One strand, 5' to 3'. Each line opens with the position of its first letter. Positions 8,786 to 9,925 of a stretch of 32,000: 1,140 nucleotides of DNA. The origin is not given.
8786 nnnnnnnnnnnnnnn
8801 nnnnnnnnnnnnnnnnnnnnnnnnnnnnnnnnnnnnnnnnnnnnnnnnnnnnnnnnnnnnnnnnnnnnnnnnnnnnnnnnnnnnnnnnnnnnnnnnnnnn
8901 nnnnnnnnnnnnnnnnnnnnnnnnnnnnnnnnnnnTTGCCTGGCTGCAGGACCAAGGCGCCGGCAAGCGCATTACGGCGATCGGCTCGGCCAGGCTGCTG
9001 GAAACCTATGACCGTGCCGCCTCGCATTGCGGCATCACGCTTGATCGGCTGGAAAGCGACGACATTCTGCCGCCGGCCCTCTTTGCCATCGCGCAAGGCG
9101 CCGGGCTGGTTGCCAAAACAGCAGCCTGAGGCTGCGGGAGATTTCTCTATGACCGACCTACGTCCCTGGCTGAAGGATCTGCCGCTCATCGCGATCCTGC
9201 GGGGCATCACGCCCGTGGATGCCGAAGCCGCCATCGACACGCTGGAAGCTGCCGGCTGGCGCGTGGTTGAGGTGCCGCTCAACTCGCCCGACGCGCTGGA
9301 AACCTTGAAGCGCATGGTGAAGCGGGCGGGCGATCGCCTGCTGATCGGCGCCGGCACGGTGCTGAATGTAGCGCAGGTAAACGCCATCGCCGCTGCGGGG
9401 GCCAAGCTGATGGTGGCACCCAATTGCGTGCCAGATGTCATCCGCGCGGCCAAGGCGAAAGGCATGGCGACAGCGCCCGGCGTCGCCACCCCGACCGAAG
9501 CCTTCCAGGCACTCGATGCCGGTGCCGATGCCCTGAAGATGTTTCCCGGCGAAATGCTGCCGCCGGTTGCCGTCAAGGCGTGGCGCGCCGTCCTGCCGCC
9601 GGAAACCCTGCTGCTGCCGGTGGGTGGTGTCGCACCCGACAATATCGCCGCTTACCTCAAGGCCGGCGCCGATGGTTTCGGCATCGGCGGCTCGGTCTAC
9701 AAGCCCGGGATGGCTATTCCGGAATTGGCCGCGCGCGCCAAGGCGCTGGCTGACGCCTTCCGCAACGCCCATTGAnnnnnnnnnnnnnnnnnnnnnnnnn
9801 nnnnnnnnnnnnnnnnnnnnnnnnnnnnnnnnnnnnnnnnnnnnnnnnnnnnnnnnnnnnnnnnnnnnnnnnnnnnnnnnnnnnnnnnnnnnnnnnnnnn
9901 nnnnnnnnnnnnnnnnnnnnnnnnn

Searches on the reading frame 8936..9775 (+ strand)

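Call 8: search_protein_families(library=pfam, proteins=[window:8936-9775:+], max_evalue=0.01)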
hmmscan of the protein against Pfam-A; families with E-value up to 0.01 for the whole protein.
window:8936-9775:+ (279 aa): 2 families
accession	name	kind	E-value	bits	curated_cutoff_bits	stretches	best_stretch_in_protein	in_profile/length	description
PF01081.25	Aldolase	-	5.7e-31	107.9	27.8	1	79-255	5-179/196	KDPG and KHG aldolase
PF09370.16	PEP_hydrolase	-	0.0056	16.3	33.8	0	167-201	140-174/267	Phosphoenolpyruvate hydrolase-like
